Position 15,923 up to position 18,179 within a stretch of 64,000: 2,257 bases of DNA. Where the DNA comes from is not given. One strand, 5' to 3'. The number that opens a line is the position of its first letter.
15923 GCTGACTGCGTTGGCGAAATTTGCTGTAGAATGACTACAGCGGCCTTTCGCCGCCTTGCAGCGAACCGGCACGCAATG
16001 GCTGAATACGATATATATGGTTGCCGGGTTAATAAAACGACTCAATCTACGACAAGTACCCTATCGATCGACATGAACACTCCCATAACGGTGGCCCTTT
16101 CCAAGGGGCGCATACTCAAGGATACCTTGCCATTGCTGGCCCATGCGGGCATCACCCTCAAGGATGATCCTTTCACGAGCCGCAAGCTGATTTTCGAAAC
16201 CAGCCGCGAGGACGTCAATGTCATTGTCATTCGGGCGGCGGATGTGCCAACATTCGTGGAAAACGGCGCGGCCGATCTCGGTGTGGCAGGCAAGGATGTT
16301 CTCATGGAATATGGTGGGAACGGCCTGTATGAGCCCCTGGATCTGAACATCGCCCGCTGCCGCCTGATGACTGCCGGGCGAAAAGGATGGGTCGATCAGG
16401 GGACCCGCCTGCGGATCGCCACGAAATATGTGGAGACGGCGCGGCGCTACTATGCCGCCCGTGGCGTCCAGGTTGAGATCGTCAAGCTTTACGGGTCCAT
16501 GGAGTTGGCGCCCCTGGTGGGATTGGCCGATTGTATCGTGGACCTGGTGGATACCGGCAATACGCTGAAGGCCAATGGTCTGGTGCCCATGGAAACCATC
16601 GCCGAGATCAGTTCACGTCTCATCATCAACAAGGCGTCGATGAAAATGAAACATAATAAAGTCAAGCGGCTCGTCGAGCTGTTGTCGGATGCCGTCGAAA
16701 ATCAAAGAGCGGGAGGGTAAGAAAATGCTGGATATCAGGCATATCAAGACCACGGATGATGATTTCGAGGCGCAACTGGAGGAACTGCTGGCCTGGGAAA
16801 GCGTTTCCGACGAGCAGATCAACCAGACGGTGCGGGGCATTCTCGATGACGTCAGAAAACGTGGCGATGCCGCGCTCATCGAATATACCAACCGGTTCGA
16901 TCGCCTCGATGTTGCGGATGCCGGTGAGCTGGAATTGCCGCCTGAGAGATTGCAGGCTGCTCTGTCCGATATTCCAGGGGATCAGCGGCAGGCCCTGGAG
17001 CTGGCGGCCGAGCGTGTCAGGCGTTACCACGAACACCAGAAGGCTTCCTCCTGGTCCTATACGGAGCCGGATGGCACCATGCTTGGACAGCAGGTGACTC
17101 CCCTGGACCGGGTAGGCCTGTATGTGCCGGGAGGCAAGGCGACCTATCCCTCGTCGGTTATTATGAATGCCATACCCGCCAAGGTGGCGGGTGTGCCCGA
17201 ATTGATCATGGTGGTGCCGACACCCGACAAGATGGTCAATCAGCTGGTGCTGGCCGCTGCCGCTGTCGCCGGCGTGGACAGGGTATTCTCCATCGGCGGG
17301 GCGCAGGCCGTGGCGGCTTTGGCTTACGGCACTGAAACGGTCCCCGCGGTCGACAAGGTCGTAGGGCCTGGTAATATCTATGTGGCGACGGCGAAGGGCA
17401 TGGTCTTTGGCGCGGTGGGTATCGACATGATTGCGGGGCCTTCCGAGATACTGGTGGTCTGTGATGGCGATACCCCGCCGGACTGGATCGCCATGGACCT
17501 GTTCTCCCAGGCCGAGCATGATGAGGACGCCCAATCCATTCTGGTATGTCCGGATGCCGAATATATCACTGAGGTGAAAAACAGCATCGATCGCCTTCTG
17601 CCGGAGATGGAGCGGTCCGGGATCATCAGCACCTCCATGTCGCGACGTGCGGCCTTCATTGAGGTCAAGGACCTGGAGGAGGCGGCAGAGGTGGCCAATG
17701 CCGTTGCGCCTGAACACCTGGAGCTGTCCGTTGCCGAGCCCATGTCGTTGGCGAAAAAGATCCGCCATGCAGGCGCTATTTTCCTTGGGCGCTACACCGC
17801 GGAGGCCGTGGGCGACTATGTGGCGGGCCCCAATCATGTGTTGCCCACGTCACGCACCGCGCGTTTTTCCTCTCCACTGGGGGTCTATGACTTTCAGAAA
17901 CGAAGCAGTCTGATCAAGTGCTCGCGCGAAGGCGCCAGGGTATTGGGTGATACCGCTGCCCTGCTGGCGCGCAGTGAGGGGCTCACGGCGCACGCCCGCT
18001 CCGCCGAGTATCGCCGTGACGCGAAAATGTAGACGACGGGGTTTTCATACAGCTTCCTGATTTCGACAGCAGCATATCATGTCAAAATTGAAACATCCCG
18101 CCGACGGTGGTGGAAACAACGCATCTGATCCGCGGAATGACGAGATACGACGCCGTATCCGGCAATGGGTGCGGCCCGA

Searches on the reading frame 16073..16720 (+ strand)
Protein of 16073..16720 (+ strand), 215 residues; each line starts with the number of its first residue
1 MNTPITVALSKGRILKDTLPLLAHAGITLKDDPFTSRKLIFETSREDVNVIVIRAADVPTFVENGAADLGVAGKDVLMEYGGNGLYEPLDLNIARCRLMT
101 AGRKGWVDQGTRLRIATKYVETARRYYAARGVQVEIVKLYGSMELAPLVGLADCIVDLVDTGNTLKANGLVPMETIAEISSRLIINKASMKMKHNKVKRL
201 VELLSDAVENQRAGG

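Call 14: find_encoding_contigs(protein=window:16073-16720:+, flank=3000, max_places=8)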
Protein window:16073-16720:+ (215 aa): 1 contig read that carries it; 1 place shown.
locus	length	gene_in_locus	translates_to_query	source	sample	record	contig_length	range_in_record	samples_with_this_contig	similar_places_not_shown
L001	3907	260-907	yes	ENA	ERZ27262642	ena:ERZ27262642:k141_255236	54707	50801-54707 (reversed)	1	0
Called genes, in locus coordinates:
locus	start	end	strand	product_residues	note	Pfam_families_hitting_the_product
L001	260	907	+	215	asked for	PF01634:HisG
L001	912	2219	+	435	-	PF00815:Histidinol_dh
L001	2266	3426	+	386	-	PF00155:Aminotran_1_2, PF04864:Alliinase_C (weak)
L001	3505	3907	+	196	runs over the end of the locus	PF00475:IGPD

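Call 28: find_related_loci(query=window:16073-16720:+, collection=metagenome_contigs, flank=2500)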
Query window:16073-16720:+ (215 aa) in metagenome_contigs; peptide patterns used: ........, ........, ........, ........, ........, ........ (x = any residue, [..] = any of these).
600 stretches matched a pattern (row limit reached: there are more); 519 encode a relative of the query (tblastn E <= 1e-3); the best 80 are kept; 80 distinct loci.
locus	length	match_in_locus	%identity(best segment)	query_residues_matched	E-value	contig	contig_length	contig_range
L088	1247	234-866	87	1-211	6e-133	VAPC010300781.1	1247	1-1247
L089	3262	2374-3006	75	1-211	8e-106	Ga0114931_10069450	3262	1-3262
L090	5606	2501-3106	74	5-205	1e-99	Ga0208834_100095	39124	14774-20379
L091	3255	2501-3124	74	1-208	5e-99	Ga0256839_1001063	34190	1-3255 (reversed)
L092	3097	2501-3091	74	1-198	2e-99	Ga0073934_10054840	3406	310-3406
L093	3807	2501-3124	71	1-208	4e-97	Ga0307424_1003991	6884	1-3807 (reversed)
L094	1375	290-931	69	1-214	3e-104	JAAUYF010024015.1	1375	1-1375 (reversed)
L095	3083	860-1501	70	1-215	2e-98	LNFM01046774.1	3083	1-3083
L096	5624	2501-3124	70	1-208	6e-96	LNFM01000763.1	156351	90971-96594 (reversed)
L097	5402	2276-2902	71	1-208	2e-95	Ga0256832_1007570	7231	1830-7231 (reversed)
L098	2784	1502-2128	70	5-213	6e-97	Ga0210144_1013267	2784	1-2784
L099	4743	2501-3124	72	5-212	2e-94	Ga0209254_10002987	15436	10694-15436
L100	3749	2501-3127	70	5-213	1e-94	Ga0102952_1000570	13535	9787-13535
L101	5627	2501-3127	68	1-209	1e-94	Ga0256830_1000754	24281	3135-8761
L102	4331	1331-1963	69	1-211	2e-94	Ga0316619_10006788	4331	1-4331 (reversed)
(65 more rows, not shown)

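Call 45: find_homologous_proteins(query=window:16073-16720:+, max_evalue=1e-60)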
Query window:16073-16720:+ (215 aa): 7925 proteins with E <= 1e-60 among 8000 candidates; the best 120 are listed.
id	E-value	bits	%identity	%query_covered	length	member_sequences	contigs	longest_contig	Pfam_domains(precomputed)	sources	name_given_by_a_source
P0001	3.0e-126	437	93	100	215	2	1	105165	PF01634.24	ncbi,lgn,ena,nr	ncbi:MAG TPA: ATP phosphoribosyltransferase [Gammaproteobacteria bacterium]|nr:ATP phosphoribosyltra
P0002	5.8e-124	429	93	99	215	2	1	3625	PF01634.24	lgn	-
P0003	9.3e-119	412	90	99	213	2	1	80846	PF01634.24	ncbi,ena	-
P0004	1.4e-113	395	87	98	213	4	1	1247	PF01634.24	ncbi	-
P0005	7.5e-113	393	87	98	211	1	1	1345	PF01634.24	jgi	-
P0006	2.2e-99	349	79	96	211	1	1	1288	PF01634.24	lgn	-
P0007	1.3e-98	346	80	97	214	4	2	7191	PF01634.24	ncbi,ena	-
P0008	2.0e-98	346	76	100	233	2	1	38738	PF01634.24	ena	-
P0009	3.6e-98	345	77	97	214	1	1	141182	PF01634.24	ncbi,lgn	-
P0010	1.4e-96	340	76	97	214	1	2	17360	PF01634.24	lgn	-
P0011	1.2e-95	337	76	95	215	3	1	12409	PF01634.24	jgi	jgi:ATP phosphoribosyltransferase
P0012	1.6e-95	336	73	100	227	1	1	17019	PF01634.24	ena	-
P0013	2.1e-95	336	76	100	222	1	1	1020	PF01634.24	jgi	-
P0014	3.2e-95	335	74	99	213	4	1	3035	PF01634.24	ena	-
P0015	5.2e-95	335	75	98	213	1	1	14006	PF01634.24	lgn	-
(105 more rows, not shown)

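Call 46: find_encoding_contigs(protein=P0001, flank=2500, max_places=3)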
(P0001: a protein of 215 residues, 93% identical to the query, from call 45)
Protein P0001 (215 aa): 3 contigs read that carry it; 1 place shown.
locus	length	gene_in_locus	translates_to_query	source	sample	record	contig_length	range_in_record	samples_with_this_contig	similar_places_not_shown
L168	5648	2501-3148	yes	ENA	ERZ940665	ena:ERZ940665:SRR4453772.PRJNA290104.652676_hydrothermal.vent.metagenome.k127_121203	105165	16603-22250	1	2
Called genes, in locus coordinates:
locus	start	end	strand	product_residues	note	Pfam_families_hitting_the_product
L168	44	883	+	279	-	PF00795:CN_hydrolase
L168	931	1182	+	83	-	PF01722:BolA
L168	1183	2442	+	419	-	PF00275:EPSP_synthase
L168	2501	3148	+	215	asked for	PF01634:HisG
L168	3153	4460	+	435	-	PF00815:Histidinol_dh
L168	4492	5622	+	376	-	PF00155:Aminotran_1_2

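Call 47: find_encoding_contigs(protein=P0002, flank=2500, max_places=3)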
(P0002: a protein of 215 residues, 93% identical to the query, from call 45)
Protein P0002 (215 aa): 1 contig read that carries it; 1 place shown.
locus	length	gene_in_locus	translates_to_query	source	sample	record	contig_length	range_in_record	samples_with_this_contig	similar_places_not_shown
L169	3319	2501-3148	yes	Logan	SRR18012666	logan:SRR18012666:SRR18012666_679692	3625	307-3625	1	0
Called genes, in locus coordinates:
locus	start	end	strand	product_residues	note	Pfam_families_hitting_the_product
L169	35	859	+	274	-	PF00795:CN_hydrolase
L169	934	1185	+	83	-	PF01722:BolA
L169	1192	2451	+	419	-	PF00275:EPSP_synthase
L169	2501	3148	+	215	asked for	PF01634:HisG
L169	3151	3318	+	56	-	?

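Call 48: find_encoding_contigs(protein=P0003, flank=2500, max_places=3)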
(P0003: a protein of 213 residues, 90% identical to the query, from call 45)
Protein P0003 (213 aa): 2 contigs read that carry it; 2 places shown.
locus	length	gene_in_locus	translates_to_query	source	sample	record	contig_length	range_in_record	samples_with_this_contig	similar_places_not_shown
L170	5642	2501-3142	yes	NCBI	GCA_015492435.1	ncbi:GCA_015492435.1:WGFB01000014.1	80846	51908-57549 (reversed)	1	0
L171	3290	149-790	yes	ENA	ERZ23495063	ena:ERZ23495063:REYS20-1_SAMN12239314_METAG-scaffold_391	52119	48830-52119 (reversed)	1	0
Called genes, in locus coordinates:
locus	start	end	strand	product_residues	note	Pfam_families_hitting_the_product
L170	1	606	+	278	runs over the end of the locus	PF00795:CN_hydrolase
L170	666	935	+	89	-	PF01722:BolA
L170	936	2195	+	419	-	PF00275:EPSP_synthase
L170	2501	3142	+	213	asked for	PF01634:HisG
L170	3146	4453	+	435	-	PF00815:Histidinol_dh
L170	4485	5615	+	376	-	PF00155:Aminotran_1_2, PF16256:DUF4911 (faint)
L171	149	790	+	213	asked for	PF01634:HisG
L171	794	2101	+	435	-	PF00815:Histidinol_dh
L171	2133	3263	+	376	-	PF00155:Aminotran_1_2, PF16256:DUF4911 (faint)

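Call 82: search_protein_families(library=ncbifam, proteins=[window:16073-16717:+], max_evalue=0.001)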
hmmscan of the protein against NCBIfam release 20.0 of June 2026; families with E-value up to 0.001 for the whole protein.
window:16073-16717:+ (215 aa): 1 family
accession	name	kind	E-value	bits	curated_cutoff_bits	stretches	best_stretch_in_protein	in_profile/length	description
TIGR00070.1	hisG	equivalog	1.9e-57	194.1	75.75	1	5-184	1-182/183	ATP phosphoribosyltransferase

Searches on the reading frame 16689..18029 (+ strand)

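Call 82: search_protein_families(library=ncbifam, proteins=[window:16689-18029:+], max_evalue=0.001)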
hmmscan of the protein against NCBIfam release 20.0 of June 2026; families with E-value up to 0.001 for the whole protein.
window:16689-18029:+ (447 aa): 2 families
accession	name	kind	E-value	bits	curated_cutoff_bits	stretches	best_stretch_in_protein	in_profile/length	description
TIGR00069.1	hisD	equivalog_domain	2.1e-159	531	243.8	1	48-442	1-393/393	histidinol dehydrogenase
NF010343.0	PRK13770.1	equivalog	1.4e-119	399.6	647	1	36-443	13-415/416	histidinol dehydrogenase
